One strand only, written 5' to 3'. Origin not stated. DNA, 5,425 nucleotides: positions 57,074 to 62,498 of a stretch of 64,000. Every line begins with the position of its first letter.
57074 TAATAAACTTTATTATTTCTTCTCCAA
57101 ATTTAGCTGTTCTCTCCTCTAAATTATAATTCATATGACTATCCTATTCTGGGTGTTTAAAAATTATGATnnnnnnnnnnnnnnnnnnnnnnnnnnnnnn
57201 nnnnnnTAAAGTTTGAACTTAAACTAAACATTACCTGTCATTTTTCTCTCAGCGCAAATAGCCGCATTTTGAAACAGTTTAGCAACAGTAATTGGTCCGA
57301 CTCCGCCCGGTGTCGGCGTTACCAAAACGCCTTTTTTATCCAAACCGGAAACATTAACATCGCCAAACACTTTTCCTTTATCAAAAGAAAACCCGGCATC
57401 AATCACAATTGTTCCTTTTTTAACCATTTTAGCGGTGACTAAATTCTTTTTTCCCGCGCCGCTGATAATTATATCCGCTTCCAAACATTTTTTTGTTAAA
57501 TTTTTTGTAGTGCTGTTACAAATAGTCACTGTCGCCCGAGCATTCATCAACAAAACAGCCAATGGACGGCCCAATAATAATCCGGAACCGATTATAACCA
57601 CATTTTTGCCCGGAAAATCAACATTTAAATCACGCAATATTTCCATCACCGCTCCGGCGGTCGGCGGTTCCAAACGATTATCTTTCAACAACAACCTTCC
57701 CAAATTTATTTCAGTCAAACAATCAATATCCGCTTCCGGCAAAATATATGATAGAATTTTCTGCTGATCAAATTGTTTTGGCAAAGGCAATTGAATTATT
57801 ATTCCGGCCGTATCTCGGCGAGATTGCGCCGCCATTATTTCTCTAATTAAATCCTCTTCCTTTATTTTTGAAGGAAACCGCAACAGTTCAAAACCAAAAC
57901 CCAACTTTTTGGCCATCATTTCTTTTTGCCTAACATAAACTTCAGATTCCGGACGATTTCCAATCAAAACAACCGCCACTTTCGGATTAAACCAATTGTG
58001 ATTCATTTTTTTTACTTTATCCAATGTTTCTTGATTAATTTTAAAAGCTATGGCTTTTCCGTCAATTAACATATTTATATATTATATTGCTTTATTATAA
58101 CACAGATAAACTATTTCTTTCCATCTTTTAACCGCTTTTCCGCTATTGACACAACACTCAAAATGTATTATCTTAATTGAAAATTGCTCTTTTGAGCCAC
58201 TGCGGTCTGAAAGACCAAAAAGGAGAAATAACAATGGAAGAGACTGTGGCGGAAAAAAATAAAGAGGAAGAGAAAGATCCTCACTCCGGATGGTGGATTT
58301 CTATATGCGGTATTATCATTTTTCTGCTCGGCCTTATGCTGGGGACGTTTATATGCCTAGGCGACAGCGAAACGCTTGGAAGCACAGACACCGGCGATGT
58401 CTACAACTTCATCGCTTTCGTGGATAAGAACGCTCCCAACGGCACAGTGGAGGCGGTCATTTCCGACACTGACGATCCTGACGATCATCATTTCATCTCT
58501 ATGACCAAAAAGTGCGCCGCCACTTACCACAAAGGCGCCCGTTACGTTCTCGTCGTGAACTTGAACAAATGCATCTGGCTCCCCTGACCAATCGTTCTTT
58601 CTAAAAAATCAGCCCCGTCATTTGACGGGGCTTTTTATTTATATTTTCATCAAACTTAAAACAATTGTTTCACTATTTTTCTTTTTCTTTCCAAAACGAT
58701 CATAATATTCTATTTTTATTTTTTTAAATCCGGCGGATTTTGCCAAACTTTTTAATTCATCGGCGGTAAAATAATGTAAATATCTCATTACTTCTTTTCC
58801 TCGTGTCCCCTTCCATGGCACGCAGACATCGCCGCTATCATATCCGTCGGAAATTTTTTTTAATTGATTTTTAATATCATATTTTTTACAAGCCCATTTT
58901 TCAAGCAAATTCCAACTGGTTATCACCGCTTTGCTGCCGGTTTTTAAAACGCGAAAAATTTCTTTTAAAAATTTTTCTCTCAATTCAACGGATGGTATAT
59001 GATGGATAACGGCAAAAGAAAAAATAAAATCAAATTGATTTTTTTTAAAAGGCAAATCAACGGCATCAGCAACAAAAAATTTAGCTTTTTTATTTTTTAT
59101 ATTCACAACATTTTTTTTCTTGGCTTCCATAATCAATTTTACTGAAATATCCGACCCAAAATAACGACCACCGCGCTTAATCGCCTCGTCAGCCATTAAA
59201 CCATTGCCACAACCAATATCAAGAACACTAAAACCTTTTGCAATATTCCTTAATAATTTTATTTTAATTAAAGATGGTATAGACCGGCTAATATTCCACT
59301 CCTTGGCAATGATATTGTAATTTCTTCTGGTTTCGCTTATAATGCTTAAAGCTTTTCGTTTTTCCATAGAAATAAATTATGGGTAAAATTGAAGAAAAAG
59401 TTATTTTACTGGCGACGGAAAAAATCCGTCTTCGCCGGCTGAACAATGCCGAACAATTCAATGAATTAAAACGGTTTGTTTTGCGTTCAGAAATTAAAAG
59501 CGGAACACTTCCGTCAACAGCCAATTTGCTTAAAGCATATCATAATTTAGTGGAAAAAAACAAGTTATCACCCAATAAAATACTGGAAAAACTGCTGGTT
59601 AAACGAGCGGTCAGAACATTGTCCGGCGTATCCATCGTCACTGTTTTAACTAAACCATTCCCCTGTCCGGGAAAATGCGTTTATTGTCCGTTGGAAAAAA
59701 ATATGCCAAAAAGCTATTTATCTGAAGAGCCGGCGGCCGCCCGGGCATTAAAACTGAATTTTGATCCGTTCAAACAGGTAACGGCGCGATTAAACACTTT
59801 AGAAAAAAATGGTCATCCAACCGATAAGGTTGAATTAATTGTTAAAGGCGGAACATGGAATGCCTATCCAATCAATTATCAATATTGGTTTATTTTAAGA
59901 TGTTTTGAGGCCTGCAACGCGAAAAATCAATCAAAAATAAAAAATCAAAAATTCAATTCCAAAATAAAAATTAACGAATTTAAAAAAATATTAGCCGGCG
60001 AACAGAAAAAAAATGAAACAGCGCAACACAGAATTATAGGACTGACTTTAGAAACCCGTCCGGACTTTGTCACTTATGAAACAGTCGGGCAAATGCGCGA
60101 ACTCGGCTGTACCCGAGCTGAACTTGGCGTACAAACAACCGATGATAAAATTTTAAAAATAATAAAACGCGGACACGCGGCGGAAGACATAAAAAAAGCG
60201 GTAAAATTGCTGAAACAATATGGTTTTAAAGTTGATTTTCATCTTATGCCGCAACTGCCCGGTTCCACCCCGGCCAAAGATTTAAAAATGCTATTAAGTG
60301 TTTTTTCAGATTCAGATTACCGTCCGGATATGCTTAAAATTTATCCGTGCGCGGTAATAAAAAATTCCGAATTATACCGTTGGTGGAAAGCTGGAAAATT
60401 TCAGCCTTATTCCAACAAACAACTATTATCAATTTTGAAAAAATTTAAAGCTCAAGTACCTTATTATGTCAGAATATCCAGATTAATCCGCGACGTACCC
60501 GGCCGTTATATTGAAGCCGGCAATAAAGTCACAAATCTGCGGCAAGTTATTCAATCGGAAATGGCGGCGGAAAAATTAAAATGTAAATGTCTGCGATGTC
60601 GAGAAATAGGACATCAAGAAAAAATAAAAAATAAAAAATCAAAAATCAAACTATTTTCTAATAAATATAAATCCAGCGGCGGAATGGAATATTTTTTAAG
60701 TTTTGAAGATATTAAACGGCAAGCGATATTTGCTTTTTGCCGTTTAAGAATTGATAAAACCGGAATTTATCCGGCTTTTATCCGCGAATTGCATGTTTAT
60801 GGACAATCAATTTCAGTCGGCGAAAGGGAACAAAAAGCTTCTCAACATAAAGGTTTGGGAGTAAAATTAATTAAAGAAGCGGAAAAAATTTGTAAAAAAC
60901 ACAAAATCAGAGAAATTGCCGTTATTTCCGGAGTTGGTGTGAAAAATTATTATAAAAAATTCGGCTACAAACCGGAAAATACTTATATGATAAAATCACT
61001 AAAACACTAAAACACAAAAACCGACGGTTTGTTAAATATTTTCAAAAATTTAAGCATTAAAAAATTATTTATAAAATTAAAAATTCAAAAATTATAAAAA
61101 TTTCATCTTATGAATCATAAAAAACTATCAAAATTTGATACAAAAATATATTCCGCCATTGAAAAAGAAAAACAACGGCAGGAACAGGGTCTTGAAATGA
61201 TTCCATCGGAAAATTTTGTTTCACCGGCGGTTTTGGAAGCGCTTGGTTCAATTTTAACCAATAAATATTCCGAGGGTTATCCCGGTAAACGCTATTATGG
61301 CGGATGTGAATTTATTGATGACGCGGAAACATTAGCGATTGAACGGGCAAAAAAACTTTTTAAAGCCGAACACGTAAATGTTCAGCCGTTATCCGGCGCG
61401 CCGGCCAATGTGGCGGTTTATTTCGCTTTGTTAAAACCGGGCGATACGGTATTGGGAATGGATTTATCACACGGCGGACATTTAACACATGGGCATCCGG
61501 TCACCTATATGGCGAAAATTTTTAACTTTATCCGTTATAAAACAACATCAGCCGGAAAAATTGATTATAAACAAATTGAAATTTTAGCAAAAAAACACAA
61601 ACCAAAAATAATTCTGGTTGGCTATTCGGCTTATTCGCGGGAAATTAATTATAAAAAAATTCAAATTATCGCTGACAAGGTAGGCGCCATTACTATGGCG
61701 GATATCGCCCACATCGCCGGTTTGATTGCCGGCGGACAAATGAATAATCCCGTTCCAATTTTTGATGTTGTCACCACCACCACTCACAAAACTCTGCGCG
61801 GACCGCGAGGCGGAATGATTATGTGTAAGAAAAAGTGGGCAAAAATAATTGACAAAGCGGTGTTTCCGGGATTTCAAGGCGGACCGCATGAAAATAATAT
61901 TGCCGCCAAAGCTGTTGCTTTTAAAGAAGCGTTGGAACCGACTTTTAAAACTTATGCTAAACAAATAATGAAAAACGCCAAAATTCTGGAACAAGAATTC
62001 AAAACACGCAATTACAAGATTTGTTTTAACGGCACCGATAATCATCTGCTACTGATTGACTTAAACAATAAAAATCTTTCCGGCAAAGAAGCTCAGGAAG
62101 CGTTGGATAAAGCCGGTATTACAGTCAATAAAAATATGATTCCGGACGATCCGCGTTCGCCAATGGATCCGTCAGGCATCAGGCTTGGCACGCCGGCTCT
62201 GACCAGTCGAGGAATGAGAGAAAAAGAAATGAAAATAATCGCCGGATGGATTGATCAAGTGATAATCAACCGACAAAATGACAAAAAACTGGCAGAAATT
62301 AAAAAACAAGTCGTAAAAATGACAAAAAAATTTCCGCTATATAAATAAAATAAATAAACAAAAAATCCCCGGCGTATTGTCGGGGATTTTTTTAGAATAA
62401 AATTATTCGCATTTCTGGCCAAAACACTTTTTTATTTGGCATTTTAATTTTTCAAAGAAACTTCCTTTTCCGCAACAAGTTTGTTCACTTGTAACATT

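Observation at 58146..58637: Distant fourth family member B shares a near-identical 65-nt 3-prime block (last codons plus terminator) and a homologous promoter with member A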

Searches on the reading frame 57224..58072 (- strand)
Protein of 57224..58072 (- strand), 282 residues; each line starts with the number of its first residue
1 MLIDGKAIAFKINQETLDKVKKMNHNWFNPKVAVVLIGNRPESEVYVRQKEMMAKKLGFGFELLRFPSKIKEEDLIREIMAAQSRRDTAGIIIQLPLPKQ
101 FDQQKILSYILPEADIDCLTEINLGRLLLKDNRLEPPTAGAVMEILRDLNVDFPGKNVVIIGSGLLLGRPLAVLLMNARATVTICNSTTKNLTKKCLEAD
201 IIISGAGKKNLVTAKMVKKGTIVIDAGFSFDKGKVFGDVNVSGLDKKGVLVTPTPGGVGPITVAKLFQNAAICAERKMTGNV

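Call 11: search_protein_families(library=pfam, proteins=[window:57224-58072:-], max_evalue=0.001)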
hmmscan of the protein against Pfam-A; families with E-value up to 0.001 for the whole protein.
window:57224-58072:- (282 aa): 2 families
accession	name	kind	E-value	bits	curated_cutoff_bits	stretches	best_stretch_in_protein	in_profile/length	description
PF02882.25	THF_DHG_CYH_C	-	1.4e-50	171.2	27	1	121-277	2-159/160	Tetrahydrofolate dehydrogenase/cyclohydrolase, NAD(P)-binding domain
PF00763.28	THF_DHG_CYH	-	5.9e-30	104.3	32.8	1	3-117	1-115/115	Tetrahydrofolate dehydrogenase/cyclohydrolase, catalytic domain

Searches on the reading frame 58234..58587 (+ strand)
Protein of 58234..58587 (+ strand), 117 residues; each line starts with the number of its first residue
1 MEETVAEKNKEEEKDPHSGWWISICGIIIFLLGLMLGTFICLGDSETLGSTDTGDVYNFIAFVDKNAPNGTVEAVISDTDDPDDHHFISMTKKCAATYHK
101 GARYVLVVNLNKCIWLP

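Call 13: search_protein_families(library=pfam, proteins=[window:58234-58587:+], max_evalue=1)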
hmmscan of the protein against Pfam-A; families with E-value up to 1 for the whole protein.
window:58234-58587:+ (117 aa): 0 families

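Call 28: find_homologous_proteins(query=A3, max_evalue=0.001)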
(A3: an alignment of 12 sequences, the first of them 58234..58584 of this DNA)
Query A3 (12 sequences) (117 aa, profile of the alignment): 5 proteins with E <= 0.001 among 751 candidates.
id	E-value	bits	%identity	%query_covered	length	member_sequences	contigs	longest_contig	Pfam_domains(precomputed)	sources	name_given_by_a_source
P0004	3.2e-29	119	100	100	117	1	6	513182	-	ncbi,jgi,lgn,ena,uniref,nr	ncbi:MAG: hypothetical protein COU29_00985 [Candidatus Magasanikbacteria bacterium CG10_big_fil_rev_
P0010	2.2e-25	107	29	55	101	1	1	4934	-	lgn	-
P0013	3.9e-24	103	-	-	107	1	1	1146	-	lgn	-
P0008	2.3e-23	100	28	85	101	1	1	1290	-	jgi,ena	-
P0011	5.2e-23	99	-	-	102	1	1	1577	-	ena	-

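Call 41: predict_structure(alignment_id=A3)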
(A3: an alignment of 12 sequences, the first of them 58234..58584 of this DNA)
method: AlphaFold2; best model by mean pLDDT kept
length: 117 residues; sequences in the alignment: 12
mean_pLDDT: 85.2   pTM: 0.58
mean pLDDT of the five models: 85.2, 84.1, 83.8, 83.4, 81.4
residues with pLDDT >= 90: 72; 70-90: 20; 50-70: 25; < 50: 0
segments of 3 or more residues with pLDDT < 50: none
pLDDT, mean of each block of 10 residues (from residue 1): 59 71 92 85 64 88 94 95 93 96 94 95
secondary structure, 60 per line:
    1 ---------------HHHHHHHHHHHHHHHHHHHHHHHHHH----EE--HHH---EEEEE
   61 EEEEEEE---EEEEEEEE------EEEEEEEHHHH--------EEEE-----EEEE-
elements in order: H16-41 E56-67 E71-78 E85-91 H92-95 E104-107 E113-116

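Call 43: find_related_loci(query=A4, collection=metagenome_contigs, flank=3000)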
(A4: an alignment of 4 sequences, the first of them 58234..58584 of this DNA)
Query A4 (117 aa) in metagenome_contigs; peptide patterns used: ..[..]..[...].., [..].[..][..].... (x = any residue, [..] = any of these).
190 stretches matched a pattern, but none encodes a relative of the query by tblastn (E <= 1e-3).

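Call 44: find_related_loci(query=A4, collection=genome_contigs, flank=3000)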
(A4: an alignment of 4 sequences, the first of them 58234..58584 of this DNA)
Query A4 (117 aa) in genome_contigs; peptide patterns used: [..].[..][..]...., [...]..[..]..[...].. (x = any residue, [..] = any of these).
73 stretches matched a pattern, but none encodes a relative of the query by tblastn (E <= 1e-3).

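Call 50: fold_search(model_id=the predicted structure, library=pdb)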
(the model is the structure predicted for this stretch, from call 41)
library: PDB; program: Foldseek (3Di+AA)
matches with E <= 10: 423; with E <= 0.001: 0
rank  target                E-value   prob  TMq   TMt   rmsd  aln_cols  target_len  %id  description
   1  5l4g_H                1.3e-01  0.75  0.36  0.13  17.3       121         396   16  The human 26S proteasome at 3.9 A (released 2016-09-07)
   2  1o7l_D                3.7e-01  0.57  0.33  0.17   8.2        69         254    9  Molybdate-activated form of ModE from Escherichia coli (released 2003-02-20)
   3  1b9n_A                3.7e-01  0.38  0.31  0.16  10.5        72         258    7  REGULATOR FROM ESCHERICHIA COLI (released 2000-03-15)
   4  4lnq_A                3.7e-01  0.21  0.27  0.18   9.3        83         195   20  Crystal structure of Ifi202 HINa domain in complex with 20bp dsDNA (released 2014-01-08)
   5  1o7l_B                3.9e-01  0.54  0.33  0.17   8.2        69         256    9  Molybdate-activated form of ModE from Escherichia coli (released 2003-02-20)
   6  4l5q                  3.9e-01  0.28  0.28  0.18   9.6        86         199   17  Crystal structure of p202 HIN1 (released 2013-07-31)
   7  1h9r_A                4.5e-01  0.51  0.32  0.28   7.4        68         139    9  Tungstate bound complex Dimop domain of ModE from E.coli (released 2001-06-19)
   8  8y5f_A                4.5e-01  0.35  0.27  0.11   5.9        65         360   12  Cryo-EM structure of E.coli spermidine transporter PotABC (released 2024-10-09)
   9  6y0g_Sc               4.7e-01  0.77  0.32  0.55   5.4        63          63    3  Structure of human ribosome in classical-PRE state (released 2020-04-15)
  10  1o7l_A                4.7e-01  0.54  0.33  0.17   8.2        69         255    9  Molybdate-activated form of ModE from Escherichia coli (released 2003-02-20)
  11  8zx1_A                4.7e-01  0.21  0.25  0.10   9.1        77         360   12  Cryo-EM structure of E.coli spermidine transporter PotABC in nanodisc (released 2024-10-09)
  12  2i46_B                5.0e-01  0.75  0.41  0.36   4.8        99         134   10  Crystal structure of human TPP1 (released 2006-11-28)
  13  8c00_L                5.4e-01  0.51  0.28  0.50   7.4        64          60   12  Enp1TAP-S21_A population of yeast small ribosomal subunit precursors depleted of rpS21/eS21 (released 2022-12-28)
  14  1h9s_B                5.4e-01  0.44  0.33  0.29   9.3        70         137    8  Molybdate bound complex of Dimop domain of ModE from E.coli (released 2001-06-19)
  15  1h9s_A                5.4e-01  0.41  0.31  0.28   9.3        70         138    8  Molybdate bound complex of Dimop domain of ModE from E.coli (released 2001-06-19)
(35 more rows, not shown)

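Call 68: search_protein_families(library=ncbifam, proteins=[window:58234-58587:+], max_evalue=0.01)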
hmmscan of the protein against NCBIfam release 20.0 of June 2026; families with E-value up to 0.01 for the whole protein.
window:58234-58587:+ (117 aa): 0 families

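Call 69: search_solved_structures(query=A3, max_evalue=1)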
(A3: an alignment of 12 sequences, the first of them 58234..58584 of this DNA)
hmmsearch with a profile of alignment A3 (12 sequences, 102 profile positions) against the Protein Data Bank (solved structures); distinct sequences matched with E-value up to 1: 1.
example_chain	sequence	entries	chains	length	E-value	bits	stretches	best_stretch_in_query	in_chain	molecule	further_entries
1jer_A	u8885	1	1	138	0.13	15.7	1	30-88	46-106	CUCUMBER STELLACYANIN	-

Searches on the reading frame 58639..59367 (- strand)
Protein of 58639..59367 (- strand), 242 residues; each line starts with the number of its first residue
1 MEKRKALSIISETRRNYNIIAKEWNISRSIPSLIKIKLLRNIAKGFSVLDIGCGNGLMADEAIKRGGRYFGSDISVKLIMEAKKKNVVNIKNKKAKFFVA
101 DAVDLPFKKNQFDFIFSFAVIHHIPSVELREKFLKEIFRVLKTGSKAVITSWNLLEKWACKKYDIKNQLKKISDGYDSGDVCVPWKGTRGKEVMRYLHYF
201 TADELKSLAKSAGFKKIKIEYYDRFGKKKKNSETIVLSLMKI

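Call 11: search_protein_families(library=pfam, proteins=[window:58639-59367:-], max_evalue=0.001)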
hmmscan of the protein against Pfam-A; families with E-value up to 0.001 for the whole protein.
window:58639-59367:- (242 aa): 9 families
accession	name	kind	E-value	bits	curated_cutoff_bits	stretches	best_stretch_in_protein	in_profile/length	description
PF08241.18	Methyltransf_11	-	7.8e-23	81.4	21.2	1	49-149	1-95/95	Methyltransferase domain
PF13649.12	Methyltransf_25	-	1.2e-20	74.4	27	1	48-144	1-96/97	Methyltransferase domain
PF13489.12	Methyltransf_23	-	1.8e-19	70.5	27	1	39-217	17-162/164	Methyltransferase domain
PF13847.12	Methyltransf_31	-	2.5e-18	66.6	27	1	44-195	3-139/145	Methyltransferase domain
PF08242.18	Methyltransf_12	-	1.2e-13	52.1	30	1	49-144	1-95/98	Methyltransferase domain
PF01209.24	Ubie_methyltran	-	1.1e-12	48.3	20.1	1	38-149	41-151/233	ubiE/COQ5 methyltransferase family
PF02353.26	CMAS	-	1.4e-07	31.6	27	1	41-153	59-168/273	Mycolic acid cyclopropane synthetase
PF05175.20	MTS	-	2.1e-05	24.7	23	1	38-146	23-135/170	Methyltransferase small domain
PF01135.25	PCMT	-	0.00079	19.7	20.3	0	34-126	64-157/210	Protein-L-isoaspartate(D-aspartate) O-methyltransferase (PCMT)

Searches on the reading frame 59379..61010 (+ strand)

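Call 11: search_protein_families(library=pfam, proteins=[window:59379-61010:+], max_evalue=0.001)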
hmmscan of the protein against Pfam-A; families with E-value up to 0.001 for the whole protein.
window:59379-61010:+ (543 aa): 4 families
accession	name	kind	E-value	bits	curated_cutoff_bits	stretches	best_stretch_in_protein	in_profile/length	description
PF16199.10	Radical_SAM_C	-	2.4e-20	72.8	31.9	1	316-396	1-84/85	Radical_SAM C-terminal domain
PF04055.27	Radical_SAM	-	3.5e-16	60.3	29.5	1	96-298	7-156/166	Radical SAM superfamily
PF13673.13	Acetyltransf_10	-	3.8e-05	24.1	23.6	1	486-532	61-109/128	Acetyltransferase (GNAT) domain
PF00583.31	Acetyltransf_1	-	0.00044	21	20.7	0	450-530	44-116/116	Acetyltransferase (GNAT) family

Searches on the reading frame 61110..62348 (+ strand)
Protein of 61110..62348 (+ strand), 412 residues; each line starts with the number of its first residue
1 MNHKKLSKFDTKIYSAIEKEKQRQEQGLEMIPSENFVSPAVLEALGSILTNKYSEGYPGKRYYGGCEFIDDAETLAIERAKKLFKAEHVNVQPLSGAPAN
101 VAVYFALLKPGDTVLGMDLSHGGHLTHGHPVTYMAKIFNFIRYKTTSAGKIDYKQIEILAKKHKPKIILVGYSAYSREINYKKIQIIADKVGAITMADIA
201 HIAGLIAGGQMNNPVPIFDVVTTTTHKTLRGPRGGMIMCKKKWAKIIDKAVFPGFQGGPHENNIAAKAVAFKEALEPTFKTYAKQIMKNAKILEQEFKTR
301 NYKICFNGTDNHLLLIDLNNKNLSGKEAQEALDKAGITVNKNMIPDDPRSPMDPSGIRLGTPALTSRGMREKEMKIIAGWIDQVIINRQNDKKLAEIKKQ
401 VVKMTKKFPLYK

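Call 11: search_protein_families(library=pfam, proteins=[window:61110-62348:+], max_evalue=0.001)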
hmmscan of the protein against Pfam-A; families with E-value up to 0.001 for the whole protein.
window:61110-62348:+ (412 aa): 2 families
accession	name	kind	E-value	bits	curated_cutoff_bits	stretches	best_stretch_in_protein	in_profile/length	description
PF00464.25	SHMT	-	3.1e-162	540.2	27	1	6-381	1-399/399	Serine hydroxymethyltransferase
PF00155.27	Aminotran_1_2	-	7.1e-11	42.3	19.7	1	63-367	38-352/361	Aminotransferase class I and II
